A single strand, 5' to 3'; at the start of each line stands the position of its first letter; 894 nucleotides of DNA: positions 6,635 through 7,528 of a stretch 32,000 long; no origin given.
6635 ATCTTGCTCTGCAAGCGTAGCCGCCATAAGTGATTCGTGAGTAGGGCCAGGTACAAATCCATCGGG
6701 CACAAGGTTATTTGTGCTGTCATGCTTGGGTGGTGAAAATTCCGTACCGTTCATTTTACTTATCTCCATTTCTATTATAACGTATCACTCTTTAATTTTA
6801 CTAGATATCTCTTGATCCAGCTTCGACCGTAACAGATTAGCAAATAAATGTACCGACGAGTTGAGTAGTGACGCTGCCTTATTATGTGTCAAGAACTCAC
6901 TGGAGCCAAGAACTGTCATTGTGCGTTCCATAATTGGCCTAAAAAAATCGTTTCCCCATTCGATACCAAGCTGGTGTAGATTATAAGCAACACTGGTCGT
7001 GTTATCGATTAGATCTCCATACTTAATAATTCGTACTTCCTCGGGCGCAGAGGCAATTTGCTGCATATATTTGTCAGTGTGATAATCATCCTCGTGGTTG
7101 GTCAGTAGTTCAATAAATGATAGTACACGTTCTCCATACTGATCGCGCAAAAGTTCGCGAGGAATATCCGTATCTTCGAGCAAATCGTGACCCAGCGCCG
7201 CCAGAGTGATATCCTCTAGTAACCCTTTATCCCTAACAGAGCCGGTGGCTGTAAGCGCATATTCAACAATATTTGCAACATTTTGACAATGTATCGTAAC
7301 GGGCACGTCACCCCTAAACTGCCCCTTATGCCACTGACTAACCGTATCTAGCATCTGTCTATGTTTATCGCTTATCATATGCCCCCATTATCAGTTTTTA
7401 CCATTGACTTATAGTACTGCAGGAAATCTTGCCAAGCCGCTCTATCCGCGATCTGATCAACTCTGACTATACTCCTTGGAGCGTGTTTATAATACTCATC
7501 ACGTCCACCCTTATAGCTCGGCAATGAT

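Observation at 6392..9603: Candidate undescribed toxin/enzymatic-antidote cassette: zeta-kinase + Fic/Doc-like fusion, ATGA-coupled to a SpoT/Mesh1-type HD hydrolase, plus a small acidic protein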

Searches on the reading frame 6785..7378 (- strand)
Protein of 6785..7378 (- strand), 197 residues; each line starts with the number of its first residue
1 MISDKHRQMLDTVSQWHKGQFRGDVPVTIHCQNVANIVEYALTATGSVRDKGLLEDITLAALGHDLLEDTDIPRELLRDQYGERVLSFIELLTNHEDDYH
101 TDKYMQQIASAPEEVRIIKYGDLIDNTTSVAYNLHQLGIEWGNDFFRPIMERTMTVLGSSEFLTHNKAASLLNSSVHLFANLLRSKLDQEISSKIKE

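Call 3: search_protein_families(library=pfam, proteins=[window:6785-7378:-], max_evalue=1)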
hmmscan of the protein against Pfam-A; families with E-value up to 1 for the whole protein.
window:6785-7378:- (197 aa): 3 families
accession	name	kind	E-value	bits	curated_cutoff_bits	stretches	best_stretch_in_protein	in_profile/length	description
PF13328.12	HD_4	-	0.0024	18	27.2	1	36-97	19-79/156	HD domain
PF01966.28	HD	-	0.057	14.1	22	1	29-126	3-115/116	HD domain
PF06304.16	DUF1048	-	0.17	12.8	29.6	1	65-109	55-98/102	Protein of unknown function (DUF1048)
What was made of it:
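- On Small alarmone hydrolase / Mesh1 (RSH hydrolase, HD_4): The single-sequence Pfam HD_4 score of 18 is below the cut-off of 27.2 (call 3).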

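Call 4: search_protein_families(library=ncbifam, proteins=[window:6785-7378:-], max_evalue=1)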
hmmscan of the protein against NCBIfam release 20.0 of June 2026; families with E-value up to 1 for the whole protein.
window:6785-7378:- (197 aa): 4 families
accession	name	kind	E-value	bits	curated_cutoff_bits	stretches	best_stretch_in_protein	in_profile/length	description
TIGR00691.1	spoT_relA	subfamily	4.4e-07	28.6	499.2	1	13-129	5-121/687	RelA/SpoT family protein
NF047596.1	LIMLP_15305_fam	equivalog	0.024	14.6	210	1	75-138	42-103/175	LIMLP_15305 family protein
NF008303.0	PRK11092.1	equivalog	0.048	11.8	947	1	13-96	30-104/702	bifunctional GTP diphosphokinase/guanosine-3',5'-bis pyrophosphate 3'-pyrophosphohydrolase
NF045592.1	bili_reduct_N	equivalog_domain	0.12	11.4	425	1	5-80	253-334/363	bilirubin reductase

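Call 6: search_solved_structures(query=window:6785-7378:-, max_evalue=1, show_alignments=2)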
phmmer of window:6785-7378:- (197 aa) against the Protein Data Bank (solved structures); distinct sequences matched with E-value up to 1: 15.
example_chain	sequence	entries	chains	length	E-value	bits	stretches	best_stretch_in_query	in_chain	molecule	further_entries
6yvc_A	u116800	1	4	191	2.8e-07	33.9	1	3-128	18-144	Bifunctional (P)ppGpp synthetase/guanosine-3',5'-bis(Diphosphate) 3'-pyrophosphohydrolase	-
6z3n_AAA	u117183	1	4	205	5.8e-07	32.9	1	11-128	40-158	Hydrolase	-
6z3o_AAA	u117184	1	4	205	1.5e-06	31.5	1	11-128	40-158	Small Alarmone Hydrolase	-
4yf1_A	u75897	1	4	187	2.5e-05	27.6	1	41-139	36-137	Lmo0812 protein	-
3nqw_A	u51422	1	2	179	2.8e-05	27.4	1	7-133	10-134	CG11900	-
7smg_A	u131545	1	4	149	0.011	19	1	53-128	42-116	(p)ppApp hydrolase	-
3nr1_A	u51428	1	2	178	0.051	16.8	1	17-124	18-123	HD domain-containing protein 3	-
7qoc_A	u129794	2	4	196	0.078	16.2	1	7-136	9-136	Guanosine polyphosphate pyrophosphohydrolases/synthetases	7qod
7qps_A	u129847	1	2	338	0.14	15.3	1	56-130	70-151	ACT domain protein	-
7qpr_A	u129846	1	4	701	0.47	13.6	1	56-130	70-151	ACT domain protein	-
5vxa_A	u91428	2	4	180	0.49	13.6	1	16-124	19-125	Guanosine-3',5'-bis(diphosphate) 3'-pyrophosphohydrolase MESH1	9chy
5xnx_A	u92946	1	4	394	0.49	13.6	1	42-93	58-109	Bifunctional (p)ppGpp synthase/hydrolase RelA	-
8upc_A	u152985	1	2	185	0.6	13.3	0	95-158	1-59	Asparaginase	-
8up9_A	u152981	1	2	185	0.61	13.3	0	95-158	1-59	Asparaginase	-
8up6_A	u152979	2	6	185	0.67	13.2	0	95-159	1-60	Asparaginase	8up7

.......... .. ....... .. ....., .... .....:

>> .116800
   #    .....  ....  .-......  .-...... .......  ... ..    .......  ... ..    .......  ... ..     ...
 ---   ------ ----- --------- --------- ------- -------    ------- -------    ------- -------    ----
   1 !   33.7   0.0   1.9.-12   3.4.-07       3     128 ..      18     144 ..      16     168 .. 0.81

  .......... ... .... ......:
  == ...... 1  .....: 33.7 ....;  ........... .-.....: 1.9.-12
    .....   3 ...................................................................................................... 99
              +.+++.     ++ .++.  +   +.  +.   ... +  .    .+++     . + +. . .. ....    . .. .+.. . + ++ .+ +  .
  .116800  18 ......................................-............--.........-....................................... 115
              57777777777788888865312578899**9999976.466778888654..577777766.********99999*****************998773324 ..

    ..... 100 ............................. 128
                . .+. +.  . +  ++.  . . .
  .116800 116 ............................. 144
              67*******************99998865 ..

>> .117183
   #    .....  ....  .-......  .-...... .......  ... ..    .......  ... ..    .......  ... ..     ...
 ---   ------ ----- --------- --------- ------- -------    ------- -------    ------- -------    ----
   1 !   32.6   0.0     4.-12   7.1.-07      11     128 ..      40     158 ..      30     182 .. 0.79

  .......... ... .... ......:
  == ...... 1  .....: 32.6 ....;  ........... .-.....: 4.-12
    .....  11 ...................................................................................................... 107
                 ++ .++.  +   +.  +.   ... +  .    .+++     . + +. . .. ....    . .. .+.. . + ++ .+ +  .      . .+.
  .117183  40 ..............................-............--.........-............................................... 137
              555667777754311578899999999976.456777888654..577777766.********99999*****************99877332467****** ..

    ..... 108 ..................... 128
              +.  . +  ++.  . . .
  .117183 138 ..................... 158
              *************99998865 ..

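Call 7: search_protein_families(library=padloc, proteins=[window:6785-7378:-], max_evalue=1)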
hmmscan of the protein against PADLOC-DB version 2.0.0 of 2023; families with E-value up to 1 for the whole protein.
window:6785-7378:- (197 aa): 0 families

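Call 40: find_homologous_proteins(query=window:6785-7378:-, max_evalue=0.001)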
Query window:6785-7378:- (197 aa): 55 proteins with E <= 0.001 among 196 candidates.
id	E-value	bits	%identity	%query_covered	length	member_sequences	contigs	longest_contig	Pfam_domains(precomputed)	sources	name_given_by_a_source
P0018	7.0e-126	435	100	100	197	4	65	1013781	-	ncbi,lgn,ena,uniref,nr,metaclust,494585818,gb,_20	ncbi:hypothetical protein L336_0211 [Candidatus Saccharimonas aalborgensis]|uniref:HD/PDEase domain-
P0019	1.3e-77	278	67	94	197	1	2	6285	-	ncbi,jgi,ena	ncbi:MAG: hypothetical protein WCP03_03285 [Candidatus Saccharibacteria bacterium]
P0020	4.2e-74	267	63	97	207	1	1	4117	-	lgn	-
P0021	3.5e-72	260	63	94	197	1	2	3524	-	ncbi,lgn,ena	-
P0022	5.1e-71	256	62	94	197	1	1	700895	-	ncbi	ncbi:MAG: hypothetical protein WAO28_00985 [Candidatus Microsaccharimonas sp.]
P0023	7.4e-71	256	64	95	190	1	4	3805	-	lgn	-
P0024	9.3e-71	256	59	96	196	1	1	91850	-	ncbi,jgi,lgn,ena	ncbi:MAG: hypothetical protein WCQ49_01475 [Candidatus Saccharibacteria bacterium]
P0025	1.0e-66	242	60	94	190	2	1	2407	-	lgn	-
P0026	3.2e-43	166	51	83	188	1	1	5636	-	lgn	-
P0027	2.0e-41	160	48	89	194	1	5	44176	PF13328.13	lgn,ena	-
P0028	4.4e-41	159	46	91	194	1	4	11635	PF13328.13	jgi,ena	jgi:hypothetical protein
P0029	5.5e-41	159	46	91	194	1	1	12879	PF13328.13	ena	-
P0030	6.7e-41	158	48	89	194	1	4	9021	PF13328.13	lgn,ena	-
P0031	1.1e-40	158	46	91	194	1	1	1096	-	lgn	-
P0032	1.1e-40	158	47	89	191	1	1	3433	PF13328.13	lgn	-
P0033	1.2e-40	157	46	91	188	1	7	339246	PF13328.13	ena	-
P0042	2.8e-38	150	44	95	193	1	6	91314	PF13328.13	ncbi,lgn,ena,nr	ncbi:hypothetical protein J6V85_01760 [Candidatus Saccharibacteria bacterium]|nr:hypothetical protei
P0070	2.0e-26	111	42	83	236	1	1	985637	PF13328.13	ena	-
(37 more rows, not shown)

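Call 41: find_encoding_contigs(protein=P0033, flank=6000, max_places=2)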
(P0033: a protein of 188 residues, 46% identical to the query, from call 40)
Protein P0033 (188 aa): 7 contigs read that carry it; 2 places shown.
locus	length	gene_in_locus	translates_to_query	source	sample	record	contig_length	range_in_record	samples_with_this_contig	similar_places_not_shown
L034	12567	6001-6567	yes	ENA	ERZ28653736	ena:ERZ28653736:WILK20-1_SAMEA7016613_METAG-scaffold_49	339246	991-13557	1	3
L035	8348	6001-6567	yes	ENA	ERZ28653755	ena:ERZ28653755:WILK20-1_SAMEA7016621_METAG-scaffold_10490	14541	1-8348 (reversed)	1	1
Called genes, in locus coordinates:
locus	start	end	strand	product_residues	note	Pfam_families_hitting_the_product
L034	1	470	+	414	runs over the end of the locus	PF08245:Mur_ligase_M, PF08353:MurT_C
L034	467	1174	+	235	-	PF07685:GATase_3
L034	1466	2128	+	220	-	-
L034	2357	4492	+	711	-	PF03030:H_PPase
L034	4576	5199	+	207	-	-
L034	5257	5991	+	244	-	-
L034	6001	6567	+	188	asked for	PF13328:HD_4 (weak)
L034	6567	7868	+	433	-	-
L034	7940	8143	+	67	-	-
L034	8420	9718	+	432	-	PF13393:tRNA-synt_His, PF00587:tRNA-synt_2b, PF03129:HGTP_anticodon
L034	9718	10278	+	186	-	PF00398:RrnaAD, PF01135:PCMT (weak), PF03602:Cons_hypoth95, PF05175:MTS, PF02475:TRM5-TYW2_MTfase (weak), PF08241:Methyltransf_11 (weak), PF13649:Methyltransf_25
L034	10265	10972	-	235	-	PF13462:Thioredoxin_4 (weak), PF13098:Thioredoxin_2 (faint)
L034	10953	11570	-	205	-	-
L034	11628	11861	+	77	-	-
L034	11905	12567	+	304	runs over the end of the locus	PF03990:DUF348 (faint)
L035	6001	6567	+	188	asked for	PF13328:HD_4 (weak)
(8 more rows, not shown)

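Call 42: find_encoding_contigs(protein=P0042, flank=6000, max_places=2)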
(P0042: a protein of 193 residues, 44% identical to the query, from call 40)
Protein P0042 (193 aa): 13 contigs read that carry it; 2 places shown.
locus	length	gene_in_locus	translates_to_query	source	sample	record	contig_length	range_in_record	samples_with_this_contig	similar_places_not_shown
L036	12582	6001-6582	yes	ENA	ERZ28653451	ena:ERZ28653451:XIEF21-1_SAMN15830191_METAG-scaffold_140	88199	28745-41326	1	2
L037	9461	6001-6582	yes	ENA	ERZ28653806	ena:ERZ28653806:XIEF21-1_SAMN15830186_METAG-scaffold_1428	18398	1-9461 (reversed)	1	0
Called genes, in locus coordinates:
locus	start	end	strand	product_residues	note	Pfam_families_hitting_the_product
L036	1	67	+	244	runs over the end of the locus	PF13462:Thioredoxin_4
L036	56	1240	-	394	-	PF05496:RuvB_N, PF01078:Mg_chelatase (faint), PF13191:AAA_16 (faint), PF00004:AAA, PF07728:AAA_5 (faint), PF13401:AAA_22 (faint), PF16193:AAA_assoc_2, PF12002:MgsA_C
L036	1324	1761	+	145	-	-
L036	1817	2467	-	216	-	PF01177:Asp_Glu_race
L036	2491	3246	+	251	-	PF01226:Form_Nir_trans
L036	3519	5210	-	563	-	-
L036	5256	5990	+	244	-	-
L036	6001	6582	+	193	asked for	PF13328:HD_4 (weak)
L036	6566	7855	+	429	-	-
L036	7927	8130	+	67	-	-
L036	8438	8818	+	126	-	-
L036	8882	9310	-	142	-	-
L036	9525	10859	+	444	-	PF13393:tRNA-synt_His, PF00587:tRNA-synt_2b, PF03129:HGTP_anticodon (weak)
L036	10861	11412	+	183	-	PF00398:RrnaAD, PF01135:PCMT (weak), PF03602:Cons_hypoth95, PF05175:MTS, PF02390:Methyltransf_4 (weak), PF13847:Methyltransf_31 (weak), PF13649:Methyltransf_25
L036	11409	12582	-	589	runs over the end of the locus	PF00664:ABC_membrane, PF02463:SMC_N (weak), PF00005:ABC_tran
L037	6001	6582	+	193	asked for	PF13328:HD_4 (weak)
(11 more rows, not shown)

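Call 43: find_encoding_contigs(protein=P0070, flank=6000, max_places=1)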
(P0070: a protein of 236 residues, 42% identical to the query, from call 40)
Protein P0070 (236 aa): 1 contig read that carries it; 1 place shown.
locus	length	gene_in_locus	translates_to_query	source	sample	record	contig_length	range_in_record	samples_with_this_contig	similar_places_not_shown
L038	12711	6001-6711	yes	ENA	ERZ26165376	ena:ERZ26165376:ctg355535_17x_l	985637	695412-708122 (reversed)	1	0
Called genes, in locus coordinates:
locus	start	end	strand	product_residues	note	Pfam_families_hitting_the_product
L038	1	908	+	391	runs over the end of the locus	PF15644:Gln_amidase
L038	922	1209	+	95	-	PF15567:Imm35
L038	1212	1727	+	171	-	-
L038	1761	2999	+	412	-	-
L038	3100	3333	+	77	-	-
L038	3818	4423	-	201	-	-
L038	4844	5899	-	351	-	-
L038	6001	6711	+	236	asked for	PF13328:HD_4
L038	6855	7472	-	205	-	-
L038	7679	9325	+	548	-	PF00691:OmpA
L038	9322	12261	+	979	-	-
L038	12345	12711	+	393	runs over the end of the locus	-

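Call 52: search_solved_structures(query=A4, max_evalue=0.01, show_alignments=3)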
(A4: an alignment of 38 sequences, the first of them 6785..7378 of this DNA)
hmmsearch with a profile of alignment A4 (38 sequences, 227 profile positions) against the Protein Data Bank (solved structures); distinct sequences matched with E-value up to 0.01: 23.
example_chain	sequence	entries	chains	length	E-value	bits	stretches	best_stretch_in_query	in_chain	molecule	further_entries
3nqw_A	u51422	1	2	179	1.9e-14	56.9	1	9-134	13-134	CG11900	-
6yvc_A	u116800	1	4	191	6.7e-13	51.8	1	4-128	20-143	Bifunctional (P)ppGpp synthetase/guanosine-3',5'-bis(Diphosphate) 3'-pyrophosphohydrolase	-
6z3n_AAA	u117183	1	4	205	1e-12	51.2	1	6-128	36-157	Hydrolase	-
3nr1_A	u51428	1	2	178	1.6e-11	47.3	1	9-129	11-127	HD domain-containing protein 3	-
6z3o_AAA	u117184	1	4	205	1.6e-11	47.3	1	6-128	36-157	Small Alarmone Hydrolase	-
4yf1_A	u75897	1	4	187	1.8e-11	47.2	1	6-140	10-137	Lmo0812 protein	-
5vxa_A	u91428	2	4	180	5.6e-10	42.3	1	9-129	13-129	Guanosine-3',5'-bis(diphosphate) 3'-pyrophosphohydrolase MESH1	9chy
7qps_A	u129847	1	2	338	6e-09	38.9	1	57-130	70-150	ACT domain protein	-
7qoc_A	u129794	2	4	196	1.2e-08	37.9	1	6-143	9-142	Guanosine polyphosphate pyrophosphohydrolases/synthetases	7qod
7qpr_A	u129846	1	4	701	2.6e-08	36.8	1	57-130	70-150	ACT domain protein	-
7ohg_A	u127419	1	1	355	1.1e-07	34.8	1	5-129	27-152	Guanosine-3',5'-bis(Diphosphate) 3'-pyrophosphohydrolase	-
6s2t_A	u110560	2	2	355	1.1e-07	34.8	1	5-129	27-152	(P)ppGpp synthetase I, SpoT/RelA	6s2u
6s2v_A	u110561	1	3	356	1.1e-07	34.8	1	5-129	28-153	(P)ppGpp synthetase I, SpoT/RelA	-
7oiw_A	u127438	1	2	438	2.9e-07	33.4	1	12-129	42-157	GTP pyrophosphokinase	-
5xnx_A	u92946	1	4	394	1.7e-06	30.9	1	9-129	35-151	Bifunctional (p)ppGpp synthase/hydrolase RelA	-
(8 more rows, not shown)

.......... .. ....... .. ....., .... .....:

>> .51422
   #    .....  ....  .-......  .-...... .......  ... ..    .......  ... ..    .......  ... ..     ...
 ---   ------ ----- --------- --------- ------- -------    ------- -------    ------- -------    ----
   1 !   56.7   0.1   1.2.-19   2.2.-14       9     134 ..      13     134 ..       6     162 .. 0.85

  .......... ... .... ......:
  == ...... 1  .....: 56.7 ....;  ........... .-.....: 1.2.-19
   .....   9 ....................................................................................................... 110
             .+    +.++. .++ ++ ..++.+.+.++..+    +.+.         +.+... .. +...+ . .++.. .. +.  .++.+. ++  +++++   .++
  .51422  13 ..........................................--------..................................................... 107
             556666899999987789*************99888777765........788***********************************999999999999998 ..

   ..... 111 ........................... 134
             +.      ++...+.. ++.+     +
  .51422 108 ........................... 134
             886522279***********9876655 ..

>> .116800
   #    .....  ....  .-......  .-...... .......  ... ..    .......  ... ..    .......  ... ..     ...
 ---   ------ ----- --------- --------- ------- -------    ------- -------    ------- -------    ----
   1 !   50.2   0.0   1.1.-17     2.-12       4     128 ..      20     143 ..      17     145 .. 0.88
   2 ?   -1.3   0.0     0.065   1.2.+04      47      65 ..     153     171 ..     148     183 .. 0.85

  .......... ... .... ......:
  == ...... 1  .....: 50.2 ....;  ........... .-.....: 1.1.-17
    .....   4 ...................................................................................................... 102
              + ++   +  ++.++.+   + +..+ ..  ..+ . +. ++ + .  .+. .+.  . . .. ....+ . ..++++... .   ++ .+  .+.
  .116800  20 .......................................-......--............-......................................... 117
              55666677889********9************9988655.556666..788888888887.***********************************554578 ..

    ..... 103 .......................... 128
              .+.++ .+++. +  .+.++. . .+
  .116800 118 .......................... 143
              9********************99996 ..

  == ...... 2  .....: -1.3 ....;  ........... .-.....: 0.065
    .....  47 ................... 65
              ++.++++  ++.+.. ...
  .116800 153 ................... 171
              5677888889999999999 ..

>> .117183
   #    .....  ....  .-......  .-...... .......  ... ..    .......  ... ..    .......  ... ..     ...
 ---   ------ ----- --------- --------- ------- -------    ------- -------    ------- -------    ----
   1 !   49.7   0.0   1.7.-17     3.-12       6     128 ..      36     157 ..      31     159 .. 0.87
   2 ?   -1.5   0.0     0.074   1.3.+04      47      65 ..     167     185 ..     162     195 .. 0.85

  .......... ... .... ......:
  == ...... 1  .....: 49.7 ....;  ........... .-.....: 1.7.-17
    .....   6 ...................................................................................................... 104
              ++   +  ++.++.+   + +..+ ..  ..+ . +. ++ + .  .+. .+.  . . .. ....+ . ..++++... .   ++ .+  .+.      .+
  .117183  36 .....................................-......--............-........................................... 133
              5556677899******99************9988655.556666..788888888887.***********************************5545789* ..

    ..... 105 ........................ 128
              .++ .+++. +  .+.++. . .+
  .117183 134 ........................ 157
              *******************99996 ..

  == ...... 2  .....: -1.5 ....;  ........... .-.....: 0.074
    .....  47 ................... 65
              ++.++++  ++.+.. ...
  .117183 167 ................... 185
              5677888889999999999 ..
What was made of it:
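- On Small alarmone hydrolase / Mesh1 (RSH hydrolase, HD_4): Profile hits Mesh1 at 1.9e-14 and PaSAH at 6.7e-13 (call 52).
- Checked: The profile hits Drosophila Mesh1 at 1.9e-14 and PaSAH at 6.7e-13 (call 52).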

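Call 56: find_related_loci(query=A4, collection=metagenome_contigs, flank=5000)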
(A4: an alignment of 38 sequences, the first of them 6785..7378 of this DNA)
Query A4 (197 aa) in metagenome_contigs; peptide patterns used: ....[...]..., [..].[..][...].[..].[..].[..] (x = any residue, [..] = any of these).
600 stretches matched a pattern (row limit reached: there are more); 263 encode a relative of the query (tblastn E <= 1e-3); the best 80 are kept; 80 distinct loci.
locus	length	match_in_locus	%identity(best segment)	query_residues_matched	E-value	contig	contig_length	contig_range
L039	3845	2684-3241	67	8-193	1e-84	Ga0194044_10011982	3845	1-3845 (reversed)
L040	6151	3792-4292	47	9-172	5e-45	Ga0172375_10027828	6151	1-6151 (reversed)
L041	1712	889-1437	44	9-183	4e-43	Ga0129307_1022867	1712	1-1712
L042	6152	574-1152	39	2-186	2e-40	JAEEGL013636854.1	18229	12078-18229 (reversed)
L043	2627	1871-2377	44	5-172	3e-39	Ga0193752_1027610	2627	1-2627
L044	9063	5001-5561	37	8-192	1e-37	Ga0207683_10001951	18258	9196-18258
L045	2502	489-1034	40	13-188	1e-34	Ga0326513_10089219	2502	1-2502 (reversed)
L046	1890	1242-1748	39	5-172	3e-34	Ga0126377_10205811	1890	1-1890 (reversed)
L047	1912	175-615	43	17-162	3e-32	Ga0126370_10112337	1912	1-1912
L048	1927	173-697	40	13-192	8e-32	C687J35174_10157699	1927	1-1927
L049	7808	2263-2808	38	7-191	1e-30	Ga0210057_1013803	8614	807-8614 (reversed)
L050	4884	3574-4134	34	3-189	3e-29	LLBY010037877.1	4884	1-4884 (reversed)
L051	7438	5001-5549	36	6-184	3e-29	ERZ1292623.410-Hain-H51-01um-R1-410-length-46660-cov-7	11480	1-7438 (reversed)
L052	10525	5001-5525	34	1-174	9e-28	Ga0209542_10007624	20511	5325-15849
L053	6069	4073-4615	34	8-188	2e-27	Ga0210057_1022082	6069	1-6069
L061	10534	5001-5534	30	5-183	4e-20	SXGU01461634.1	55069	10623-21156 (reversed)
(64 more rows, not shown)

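Call 62: predict_structure(alignment_id=A4)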
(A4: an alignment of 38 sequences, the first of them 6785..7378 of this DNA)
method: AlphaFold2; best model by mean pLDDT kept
length: 197 residues; sequences in the alignment: 38
mean_pLDDT: 95.2   pTM: 0.92
mean pLDDT of the five models: 95.2, 95.1, 95.1, 94.7, 94.5
residues with pLDDT >= 90: 175; 70-90: 17; 50-70: 5; < 50: 0
segments of 3 or more residues with pLDDT < 50: none
pLDDT, mean of each block of 10 residues (from residue 1): 93 98 94 99 97 98 98 98 99 88 95 99 98 93 95 98 98 99 92 67
secondary structure, 60 per line:
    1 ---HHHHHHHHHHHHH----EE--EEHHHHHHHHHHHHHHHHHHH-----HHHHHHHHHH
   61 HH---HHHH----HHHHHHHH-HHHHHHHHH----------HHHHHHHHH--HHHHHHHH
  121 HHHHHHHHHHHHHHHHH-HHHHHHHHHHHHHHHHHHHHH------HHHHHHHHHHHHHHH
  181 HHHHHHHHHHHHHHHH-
elements in order: H4-16 H27-45 H51-62 H66-69 H74-81 H83-91 H102-110 H113-137 H139-159 H166-196
